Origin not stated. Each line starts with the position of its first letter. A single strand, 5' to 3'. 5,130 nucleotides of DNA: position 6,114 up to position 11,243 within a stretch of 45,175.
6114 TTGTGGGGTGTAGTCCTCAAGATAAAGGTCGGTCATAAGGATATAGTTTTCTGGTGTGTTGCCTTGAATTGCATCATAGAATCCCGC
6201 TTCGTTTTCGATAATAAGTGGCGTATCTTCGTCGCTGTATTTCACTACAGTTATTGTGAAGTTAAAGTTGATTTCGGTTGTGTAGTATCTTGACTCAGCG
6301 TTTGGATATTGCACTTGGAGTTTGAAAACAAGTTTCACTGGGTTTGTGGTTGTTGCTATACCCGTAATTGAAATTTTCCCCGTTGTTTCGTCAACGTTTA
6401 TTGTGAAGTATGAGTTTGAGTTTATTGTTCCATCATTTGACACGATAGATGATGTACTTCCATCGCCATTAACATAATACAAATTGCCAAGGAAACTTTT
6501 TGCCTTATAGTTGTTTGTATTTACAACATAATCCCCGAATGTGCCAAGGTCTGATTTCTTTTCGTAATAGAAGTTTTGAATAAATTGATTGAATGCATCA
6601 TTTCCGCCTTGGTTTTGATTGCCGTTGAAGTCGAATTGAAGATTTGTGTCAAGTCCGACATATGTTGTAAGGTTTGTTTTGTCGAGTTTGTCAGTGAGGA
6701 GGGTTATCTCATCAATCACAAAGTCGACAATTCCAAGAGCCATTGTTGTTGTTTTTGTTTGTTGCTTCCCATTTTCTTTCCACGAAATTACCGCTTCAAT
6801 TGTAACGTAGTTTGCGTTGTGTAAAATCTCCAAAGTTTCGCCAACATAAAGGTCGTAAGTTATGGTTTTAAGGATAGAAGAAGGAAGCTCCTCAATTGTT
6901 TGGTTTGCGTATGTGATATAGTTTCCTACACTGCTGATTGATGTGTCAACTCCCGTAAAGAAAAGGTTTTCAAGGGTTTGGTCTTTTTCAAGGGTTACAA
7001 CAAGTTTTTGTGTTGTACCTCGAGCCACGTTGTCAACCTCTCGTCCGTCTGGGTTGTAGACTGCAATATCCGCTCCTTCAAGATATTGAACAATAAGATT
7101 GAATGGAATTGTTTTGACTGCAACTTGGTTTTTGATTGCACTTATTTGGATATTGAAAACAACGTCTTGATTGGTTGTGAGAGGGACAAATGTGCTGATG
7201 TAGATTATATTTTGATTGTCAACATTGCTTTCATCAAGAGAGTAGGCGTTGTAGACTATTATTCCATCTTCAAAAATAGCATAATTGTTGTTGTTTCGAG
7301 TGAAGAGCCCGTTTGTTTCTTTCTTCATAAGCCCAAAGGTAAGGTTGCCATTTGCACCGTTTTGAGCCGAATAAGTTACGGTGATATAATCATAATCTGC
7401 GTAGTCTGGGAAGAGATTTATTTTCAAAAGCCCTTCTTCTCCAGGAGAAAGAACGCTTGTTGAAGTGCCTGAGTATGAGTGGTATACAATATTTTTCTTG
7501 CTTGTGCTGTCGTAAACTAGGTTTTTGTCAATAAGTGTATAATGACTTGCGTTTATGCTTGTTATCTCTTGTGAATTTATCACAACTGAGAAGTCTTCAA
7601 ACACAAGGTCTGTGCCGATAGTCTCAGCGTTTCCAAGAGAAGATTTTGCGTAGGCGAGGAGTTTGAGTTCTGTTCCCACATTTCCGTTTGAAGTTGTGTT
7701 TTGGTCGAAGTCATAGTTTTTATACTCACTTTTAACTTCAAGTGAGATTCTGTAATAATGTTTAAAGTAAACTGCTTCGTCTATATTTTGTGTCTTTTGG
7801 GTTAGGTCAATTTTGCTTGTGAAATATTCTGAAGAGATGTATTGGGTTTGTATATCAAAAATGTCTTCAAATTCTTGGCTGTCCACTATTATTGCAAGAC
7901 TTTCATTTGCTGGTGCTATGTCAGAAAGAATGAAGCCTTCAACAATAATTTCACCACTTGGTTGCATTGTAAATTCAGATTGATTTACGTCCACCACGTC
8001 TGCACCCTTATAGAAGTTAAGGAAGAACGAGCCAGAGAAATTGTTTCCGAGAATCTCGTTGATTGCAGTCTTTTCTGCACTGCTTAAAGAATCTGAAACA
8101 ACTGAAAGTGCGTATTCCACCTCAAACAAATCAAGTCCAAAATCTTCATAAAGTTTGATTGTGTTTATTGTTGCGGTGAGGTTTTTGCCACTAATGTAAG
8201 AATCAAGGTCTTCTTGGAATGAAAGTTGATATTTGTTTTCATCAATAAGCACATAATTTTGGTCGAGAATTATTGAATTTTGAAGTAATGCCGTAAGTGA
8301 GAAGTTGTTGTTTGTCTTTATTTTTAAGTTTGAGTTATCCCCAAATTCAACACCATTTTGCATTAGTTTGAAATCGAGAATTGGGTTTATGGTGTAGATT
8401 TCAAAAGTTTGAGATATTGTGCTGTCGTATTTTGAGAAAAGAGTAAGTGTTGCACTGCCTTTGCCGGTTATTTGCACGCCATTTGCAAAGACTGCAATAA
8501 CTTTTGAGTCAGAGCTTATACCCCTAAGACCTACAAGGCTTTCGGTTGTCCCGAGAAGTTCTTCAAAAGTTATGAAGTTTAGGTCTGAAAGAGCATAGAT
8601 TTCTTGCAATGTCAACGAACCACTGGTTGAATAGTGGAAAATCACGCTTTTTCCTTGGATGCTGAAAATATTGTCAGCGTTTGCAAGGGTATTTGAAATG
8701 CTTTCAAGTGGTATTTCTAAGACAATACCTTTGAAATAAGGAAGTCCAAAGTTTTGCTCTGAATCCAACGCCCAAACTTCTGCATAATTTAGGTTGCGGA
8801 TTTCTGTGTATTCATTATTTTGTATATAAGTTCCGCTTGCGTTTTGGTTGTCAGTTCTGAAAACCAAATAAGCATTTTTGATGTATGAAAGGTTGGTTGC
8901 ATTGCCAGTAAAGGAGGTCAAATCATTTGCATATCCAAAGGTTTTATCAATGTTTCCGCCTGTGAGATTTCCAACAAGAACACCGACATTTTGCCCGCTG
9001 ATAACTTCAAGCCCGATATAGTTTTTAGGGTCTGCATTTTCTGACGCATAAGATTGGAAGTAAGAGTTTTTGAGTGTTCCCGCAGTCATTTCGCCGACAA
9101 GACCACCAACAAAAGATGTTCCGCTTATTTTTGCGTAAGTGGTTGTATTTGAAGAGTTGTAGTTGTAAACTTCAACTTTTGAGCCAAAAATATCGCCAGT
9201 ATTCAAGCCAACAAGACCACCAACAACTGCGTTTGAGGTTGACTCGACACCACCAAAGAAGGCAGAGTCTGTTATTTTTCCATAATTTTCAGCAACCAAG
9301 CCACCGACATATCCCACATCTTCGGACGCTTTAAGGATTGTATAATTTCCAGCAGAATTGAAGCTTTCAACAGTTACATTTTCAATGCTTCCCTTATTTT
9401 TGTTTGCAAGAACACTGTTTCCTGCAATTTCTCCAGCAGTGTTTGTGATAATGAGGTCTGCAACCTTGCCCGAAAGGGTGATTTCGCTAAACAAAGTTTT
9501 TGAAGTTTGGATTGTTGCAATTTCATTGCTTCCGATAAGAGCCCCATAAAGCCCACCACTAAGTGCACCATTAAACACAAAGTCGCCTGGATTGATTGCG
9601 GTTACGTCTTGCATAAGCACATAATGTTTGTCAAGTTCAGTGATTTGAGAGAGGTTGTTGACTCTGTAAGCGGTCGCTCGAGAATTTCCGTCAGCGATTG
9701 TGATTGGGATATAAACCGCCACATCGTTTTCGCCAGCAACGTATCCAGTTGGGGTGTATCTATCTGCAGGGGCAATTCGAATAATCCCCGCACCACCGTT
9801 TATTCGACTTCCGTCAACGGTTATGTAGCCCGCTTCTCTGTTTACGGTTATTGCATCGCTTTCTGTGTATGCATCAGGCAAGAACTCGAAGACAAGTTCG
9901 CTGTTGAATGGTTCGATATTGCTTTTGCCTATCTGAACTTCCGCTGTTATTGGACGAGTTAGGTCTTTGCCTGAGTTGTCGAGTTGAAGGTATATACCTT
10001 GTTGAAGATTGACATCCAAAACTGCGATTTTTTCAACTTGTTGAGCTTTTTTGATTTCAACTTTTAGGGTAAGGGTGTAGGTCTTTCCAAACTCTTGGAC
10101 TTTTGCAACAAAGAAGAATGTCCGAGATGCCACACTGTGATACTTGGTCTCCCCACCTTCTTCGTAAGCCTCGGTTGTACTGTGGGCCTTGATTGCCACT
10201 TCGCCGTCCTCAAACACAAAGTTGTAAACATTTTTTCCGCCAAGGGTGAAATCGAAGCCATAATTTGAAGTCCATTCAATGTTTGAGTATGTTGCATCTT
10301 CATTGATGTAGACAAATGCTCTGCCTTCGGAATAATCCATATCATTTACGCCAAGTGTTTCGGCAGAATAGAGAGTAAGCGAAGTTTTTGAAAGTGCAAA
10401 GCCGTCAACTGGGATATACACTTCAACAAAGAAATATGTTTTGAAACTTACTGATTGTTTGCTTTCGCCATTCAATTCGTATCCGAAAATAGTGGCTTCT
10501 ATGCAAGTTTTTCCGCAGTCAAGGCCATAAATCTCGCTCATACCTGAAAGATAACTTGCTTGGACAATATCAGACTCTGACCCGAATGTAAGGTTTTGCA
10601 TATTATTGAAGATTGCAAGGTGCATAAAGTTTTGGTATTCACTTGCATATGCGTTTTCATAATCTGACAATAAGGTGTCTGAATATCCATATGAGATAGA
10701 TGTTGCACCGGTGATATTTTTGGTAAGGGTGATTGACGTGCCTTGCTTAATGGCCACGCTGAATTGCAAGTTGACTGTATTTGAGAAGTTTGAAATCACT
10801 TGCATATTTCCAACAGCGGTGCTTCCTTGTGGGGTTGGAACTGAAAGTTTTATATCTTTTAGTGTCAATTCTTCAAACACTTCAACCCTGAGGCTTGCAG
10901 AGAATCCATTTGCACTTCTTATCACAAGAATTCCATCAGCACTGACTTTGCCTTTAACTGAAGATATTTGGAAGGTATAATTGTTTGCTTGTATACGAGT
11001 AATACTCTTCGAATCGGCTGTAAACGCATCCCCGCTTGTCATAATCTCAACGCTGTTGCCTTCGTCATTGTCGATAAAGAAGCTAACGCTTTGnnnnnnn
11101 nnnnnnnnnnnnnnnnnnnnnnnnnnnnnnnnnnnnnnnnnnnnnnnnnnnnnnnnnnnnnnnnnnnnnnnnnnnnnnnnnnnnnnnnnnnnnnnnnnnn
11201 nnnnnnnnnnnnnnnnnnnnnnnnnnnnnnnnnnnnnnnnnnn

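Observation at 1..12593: Uncalled giant gene: the apparently ORF-free first 12.6 kb is one open reading frame of at least 4197 codons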

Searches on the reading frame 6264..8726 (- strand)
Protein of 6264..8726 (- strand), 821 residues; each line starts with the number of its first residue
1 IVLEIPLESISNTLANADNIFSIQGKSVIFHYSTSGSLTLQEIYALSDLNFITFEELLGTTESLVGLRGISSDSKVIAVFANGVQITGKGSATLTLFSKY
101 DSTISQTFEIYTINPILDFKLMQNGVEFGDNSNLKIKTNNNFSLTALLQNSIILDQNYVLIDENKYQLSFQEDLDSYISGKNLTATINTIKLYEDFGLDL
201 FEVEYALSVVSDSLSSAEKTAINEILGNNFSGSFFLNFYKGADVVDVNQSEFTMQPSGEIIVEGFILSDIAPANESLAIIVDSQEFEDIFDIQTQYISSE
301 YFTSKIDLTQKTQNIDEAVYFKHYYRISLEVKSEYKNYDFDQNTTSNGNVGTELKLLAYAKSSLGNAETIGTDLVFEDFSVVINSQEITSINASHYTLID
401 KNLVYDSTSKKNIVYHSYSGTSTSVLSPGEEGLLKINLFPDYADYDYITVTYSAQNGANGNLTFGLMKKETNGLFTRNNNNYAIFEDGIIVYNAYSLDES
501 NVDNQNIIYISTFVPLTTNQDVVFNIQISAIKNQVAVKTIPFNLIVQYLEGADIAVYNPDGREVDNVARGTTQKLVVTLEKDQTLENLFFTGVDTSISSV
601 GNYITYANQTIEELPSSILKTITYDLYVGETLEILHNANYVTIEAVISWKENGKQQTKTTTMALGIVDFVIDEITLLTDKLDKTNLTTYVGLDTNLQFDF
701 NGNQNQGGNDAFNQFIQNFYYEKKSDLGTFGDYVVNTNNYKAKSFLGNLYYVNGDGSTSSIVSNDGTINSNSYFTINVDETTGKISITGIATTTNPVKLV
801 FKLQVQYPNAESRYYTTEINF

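Call 86: search_solved_structures(query=A5, max_evalue=1)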
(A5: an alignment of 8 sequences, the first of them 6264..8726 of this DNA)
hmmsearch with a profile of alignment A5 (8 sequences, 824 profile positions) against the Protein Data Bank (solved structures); distinct sequences matched with E-value up to 1: 0.

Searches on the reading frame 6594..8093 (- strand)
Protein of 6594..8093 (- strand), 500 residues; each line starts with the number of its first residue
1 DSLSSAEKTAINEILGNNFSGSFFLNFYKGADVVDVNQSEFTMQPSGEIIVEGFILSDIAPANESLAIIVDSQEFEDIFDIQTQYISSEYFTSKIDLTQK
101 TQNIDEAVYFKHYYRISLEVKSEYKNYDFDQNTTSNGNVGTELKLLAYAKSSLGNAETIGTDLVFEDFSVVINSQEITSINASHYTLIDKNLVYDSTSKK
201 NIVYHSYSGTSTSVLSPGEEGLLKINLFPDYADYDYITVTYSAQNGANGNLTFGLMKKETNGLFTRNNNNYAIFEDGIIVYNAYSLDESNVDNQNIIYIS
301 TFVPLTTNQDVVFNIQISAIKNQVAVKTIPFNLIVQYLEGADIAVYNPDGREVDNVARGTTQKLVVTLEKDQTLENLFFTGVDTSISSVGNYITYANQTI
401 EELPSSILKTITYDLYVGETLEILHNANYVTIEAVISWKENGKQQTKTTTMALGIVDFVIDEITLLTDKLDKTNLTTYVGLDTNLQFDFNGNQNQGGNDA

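Call 7: search_protein_families(library=pfam, proteins=[window:6594-8093:-], max_evalue=1)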
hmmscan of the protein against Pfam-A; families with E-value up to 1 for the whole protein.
window:6594-8093:- (500 aa): 2 families
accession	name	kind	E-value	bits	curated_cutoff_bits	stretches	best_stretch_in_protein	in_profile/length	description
PF01917.21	Arch_flagellin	-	0.019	15.7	29.5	1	160-253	81-162/162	Archaebacterial flagellin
PF07995.17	GSDH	-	0.057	13.1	25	1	207-263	37-92/332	Glucose / Sorbosone dehydrogenase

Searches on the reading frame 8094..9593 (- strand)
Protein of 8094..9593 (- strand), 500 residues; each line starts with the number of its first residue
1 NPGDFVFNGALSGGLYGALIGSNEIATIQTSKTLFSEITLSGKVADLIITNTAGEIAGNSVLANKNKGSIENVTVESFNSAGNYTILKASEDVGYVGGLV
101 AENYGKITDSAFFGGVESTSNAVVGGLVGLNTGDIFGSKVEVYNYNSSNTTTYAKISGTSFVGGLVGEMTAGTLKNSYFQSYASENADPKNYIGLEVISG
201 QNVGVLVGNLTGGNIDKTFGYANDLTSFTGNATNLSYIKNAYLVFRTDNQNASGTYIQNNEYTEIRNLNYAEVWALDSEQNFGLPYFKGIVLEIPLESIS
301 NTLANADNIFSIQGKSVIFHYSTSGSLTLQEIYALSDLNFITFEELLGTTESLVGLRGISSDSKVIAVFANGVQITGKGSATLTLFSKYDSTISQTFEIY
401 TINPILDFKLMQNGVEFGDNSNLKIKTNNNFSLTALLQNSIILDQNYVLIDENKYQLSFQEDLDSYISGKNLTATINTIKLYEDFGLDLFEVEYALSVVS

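Call 7: search_protein_families(library=pfam, proteins=[window:8094-9593:-], max_evalue=1)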
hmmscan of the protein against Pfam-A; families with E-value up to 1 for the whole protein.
window:8094-9593:- (500 aa): 3 families
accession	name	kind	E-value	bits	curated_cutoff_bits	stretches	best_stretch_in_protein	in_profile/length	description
PF07581.17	Glug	-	1.5e-06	28.7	20.5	2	121-141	2-24/28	The GLUG motif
PF03588.20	Leu_Phe_trans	-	0.082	12.8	22.7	0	100-139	85-124/171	Leucyl/phenylalanyl-tRNA protein transferase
PF05404.17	TRAP-delta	-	0.098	12.7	25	1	426-470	46-91/162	Translocon-associated protein, delta subunit precursor (TRAP-delta)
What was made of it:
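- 8724..9638 (-): aa 986-1290: first GLUG beta-helix module. Pfam GLUG PF07581, E 1.5e-6, 28.7 bits against a 20.5 cutoff, in the slice aa 1001-1500 (call 7).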

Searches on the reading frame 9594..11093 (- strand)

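Call 7: search_protein_families(library=pfam, proteins=[window:9594-11093:-], max_evalue=1)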
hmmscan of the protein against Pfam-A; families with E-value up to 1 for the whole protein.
window:9594-11093:- (500 aa): 1 family
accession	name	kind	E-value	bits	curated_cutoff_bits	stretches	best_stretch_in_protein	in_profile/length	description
PF10989.13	DUF2808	-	0.046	14.2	25.3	0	29-124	17-108/146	Protein of unknown function (DUF2808)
